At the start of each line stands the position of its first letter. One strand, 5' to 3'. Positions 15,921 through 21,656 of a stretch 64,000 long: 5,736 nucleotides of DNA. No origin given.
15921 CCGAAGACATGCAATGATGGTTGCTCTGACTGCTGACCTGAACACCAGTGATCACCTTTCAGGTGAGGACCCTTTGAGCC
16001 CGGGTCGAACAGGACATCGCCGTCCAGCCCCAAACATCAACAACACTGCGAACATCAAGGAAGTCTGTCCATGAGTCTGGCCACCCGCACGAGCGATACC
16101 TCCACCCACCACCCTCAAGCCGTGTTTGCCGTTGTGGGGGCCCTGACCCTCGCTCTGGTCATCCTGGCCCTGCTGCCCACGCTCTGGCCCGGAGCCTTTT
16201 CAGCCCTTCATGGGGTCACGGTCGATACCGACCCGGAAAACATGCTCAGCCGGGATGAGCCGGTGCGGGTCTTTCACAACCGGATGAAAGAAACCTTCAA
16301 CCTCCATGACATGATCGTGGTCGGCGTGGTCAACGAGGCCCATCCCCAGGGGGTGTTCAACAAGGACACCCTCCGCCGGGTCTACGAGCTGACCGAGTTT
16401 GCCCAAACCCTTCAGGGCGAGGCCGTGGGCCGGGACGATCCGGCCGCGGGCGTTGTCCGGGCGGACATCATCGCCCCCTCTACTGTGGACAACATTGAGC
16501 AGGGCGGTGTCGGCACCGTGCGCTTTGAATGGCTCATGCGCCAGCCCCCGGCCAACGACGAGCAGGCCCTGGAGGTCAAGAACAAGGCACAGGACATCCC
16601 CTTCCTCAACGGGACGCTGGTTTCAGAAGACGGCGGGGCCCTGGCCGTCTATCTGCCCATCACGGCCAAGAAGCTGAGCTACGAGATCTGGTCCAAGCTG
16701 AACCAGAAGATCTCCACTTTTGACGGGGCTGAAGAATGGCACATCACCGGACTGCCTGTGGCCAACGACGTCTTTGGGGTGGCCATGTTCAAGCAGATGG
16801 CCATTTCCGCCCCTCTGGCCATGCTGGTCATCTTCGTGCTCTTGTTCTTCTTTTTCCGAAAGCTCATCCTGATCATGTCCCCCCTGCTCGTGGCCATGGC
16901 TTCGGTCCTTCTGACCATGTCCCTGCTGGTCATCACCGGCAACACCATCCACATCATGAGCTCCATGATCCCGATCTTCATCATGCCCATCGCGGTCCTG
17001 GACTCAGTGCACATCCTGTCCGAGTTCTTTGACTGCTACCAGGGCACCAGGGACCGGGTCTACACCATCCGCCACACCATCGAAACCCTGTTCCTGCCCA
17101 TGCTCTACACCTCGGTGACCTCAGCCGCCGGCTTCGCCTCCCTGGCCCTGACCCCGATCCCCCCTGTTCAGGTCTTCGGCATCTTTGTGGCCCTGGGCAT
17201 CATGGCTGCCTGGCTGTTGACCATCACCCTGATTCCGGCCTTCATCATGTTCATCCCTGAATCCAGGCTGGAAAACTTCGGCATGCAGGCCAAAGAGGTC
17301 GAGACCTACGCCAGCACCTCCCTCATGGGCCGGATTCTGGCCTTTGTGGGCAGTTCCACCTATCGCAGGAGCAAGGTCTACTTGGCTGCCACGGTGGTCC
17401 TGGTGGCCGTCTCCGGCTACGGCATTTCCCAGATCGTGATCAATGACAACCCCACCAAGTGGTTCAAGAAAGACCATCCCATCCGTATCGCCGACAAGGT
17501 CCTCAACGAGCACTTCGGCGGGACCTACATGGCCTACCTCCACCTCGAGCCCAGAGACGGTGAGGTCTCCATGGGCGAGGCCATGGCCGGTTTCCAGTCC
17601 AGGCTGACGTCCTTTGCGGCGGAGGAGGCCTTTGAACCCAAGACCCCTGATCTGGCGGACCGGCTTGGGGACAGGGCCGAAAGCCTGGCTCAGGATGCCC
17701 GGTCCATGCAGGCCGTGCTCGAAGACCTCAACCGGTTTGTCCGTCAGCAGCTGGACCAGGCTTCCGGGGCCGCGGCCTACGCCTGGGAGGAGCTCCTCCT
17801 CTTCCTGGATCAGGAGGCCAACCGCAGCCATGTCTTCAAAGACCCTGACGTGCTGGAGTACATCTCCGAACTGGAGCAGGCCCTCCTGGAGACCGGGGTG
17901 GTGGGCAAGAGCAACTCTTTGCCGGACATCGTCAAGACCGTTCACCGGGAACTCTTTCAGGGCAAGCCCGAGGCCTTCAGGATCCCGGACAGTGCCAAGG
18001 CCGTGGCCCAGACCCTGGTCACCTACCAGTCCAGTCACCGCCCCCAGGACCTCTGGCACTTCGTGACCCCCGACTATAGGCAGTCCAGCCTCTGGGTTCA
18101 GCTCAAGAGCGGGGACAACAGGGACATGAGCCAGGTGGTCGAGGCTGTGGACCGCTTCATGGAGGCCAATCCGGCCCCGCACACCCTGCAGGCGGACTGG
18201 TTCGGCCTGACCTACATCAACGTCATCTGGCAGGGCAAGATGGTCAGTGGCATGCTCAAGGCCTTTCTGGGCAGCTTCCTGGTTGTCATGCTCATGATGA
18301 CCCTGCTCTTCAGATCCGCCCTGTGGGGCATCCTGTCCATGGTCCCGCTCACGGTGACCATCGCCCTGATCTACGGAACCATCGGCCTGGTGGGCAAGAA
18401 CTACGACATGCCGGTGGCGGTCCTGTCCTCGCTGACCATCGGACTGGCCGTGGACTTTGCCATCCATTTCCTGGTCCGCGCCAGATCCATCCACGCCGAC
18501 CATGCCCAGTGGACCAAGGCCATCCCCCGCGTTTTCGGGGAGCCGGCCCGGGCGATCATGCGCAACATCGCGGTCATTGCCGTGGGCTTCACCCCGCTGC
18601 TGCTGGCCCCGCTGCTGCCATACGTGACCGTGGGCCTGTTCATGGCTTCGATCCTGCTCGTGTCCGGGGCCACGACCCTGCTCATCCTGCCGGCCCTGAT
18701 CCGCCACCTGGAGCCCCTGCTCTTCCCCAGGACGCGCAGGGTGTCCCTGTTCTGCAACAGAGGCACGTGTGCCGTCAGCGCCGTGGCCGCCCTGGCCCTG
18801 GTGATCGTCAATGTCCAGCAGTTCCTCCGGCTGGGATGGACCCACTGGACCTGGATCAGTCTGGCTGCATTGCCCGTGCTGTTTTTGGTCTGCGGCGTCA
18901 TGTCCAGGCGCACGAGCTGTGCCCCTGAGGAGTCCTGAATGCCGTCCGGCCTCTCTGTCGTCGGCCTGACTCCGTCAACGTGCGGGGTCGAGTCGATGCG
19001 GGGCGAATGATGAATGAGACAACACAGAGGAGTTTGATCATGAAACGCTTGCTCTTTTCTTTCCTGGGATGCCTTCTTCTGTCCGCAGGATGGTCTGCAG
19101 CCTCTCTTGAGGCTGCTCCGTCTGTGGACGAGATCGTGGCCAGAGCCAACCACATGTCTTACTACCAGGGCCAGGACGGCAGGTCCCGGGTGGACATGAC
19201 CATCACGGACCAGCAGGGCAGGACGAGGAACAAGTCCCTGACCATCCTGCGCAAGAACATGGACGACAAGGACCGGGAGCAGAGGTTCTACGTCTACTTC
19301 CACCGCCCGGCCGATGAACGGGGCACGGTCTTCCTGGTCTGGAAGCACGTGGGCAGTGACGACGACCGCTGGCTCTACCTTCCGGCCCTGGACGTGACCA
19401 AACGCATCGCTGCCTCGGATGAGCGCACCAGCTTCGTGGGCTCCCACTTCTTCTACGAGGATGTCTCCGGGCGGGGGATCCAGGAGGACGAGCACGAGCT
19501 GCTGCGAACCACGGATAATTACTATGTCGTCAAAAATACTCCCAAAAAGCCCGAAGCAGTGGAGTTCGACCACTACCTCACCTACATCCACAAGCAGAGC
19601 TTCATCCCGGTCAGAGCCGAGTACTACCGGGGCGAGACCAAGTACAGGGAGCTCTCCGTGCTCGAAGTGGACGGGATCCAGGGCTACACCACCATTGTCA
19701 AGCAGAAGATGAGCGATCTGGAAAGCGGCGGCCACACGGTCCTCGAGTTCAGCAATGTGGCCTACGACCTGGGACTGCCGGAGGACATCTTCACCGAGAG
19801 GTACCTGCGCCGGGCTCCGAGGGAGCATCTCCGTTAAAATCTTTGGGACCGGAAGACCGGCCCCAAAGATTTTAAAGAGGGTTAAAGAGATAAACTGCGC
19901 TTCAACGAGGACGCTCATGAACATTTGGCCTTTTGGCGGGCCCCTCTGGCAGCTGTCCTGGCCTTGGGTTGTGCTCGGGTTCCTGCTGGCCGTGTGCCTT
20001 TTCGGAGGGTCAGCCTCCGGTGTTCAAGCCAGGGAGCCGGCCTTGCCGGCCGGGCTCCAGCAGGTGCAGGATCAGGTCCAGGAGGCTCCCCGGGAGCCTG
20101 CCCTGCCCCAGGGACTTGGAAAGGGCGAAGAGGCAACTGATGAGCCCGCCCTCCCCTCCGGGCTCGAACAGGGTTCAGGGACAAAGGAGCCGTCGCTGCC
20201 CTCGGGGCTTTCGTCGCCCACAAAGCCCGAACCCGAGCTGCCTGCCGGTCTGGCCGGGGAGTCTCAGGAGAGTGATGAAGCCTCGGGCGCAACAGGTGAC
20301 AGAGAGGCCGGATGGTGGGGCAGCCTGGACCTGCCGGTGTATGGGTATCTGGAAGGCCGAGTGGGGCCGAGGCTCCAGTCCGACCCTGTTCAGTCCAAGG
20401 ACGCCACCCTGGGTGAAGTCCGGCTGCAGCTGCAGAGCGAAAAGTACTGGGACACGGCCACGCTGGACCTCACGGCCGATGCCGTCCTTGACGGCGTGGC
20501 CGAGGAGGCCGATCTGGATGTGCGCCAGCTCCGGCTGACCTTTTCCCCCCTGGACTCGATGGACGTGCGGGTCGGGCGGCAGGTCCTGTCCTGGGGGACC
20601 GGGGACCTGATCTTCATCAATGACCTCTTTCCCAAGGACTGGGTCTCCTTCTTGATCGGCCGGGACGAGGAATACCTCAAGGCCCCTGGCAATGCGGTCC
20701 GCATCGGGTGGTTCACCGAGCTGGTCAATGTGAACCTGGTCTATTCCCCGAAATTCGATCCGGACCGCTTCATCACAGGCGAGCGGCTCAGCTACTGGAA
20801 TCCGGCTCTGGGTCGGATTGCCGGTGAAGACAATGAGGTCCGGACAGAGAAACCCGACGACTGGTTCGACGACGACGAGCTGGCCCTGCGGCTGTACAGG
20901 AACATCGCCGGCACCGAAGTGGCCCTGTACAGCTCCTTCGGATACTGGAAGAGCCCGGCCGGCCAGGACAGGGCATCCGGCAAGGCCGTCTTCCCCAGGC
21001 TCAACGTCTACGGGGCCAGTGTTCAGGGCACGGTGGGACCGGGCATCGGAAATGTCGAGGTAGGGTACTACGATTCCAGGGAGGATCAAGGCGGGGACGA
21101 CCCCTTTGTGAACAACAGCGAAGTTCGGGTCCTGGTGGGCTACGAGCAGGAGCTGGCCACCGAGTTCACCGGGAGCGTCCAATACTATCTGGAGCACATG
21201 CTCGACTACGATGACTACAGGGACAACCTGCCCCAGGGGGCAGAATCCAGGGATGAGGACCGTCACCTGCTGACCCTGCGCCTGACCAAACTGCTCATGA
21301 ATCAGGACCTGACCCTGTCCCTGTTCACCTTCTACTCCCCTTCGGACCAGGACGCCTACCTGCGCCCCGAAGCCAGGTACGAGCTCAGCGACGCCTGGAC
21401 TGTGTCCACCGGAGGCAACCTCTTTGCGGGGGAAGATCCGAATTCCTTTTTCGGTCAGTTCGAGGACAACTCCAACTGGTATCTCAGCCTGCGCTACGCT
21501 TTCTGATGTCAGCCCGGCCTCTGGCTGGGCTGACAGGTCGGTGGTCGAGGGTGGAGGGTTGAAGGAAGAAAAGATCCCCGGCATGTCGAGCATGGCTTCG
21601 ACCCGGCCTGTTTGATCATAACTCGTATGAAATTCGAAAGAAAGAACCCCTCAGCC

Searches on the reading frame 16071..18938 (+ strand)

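Call 11: search_protein_families(library=pfam, proteins=[window:16071-18938:+], max_evalue=0.001)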
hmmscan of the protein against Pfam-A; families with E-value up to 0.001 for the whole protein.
window:16071-18938:+ (955 aa): 3 families
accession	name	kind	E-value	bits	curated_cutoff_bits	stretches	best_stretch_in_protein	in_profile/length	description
PF03176.21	MMPL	-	2.6e-20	73.1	20.5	2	663-879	79-301/333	MMPL family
PF12349.14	Sterol-sensing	-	9.9e-06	25.9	22.3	1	264-392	5-133/153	Sterol-sensing domain of SREBP cleavage-activation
PF02460.24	Patched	-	1.7e-05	25.1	23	1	260-392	23-154/156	Patched SSD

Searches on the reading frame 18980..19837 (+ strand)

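Call 11: search_protein_families(library=pfam, proteins=[window:18980-19837:+], max_evalue=0.001)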
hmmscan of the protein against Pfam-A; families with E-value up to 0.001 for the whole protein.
window:18980-19837:+ (285 aa): 2 families
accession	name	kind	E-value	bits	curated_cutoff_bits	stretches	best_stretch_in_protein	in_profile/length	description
PF17131.11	LolA_like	-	9.4e-55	185.6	30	1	100-278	2-184/184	Outer membrane lipoprotein-sorting protein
PF07044.18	DUF1329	-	0.00059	19.7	23.1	0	57-161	86-206/368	Protein of unknown function (DUF1329)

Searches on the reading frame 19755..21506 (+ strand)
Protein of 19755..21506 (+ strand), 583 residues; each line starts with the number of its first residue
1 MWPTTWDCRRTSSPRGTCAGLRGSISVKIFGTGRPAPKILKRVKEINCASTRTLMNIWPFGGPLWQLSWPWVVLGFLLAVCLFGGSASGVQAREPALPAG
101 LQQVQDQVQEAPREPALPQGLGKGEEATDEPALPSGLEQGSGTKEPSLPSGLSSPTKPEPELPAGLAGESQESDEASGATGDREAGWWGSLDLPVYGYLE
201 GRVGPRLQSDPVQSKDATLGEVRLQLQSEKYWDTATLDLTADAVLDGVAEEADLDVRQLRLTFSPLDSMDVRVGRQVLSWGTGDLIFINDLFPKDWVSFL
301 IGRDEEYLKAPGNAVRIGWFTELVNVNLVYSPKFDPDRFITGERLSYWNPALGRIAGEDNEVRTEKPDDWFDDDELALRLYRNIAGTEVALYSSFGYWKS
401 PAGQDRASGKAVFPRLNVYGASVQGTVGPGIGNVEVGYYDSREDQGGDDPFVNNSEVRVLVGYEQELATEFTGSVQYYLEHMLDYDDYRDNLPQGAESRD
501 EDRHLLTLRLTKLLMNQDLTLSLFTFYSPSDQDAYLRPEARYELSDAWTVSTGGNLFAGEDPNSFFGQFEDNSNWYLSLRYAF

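Call 11: search_protein_families(library=pfam, proteins=[window:19755-21506:+], max_evalue=0.001)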
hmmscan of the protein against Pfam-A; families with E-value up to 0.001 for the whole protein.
window:19755-21506:+ (583 aa): 1 family
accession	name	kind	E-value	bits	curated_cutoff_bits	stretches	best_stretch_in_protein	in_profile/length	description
PF06980.17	DUF1302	-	0.00052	19.6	23.2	0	269-583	162-541/541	Protein of unknown function (DUF1302)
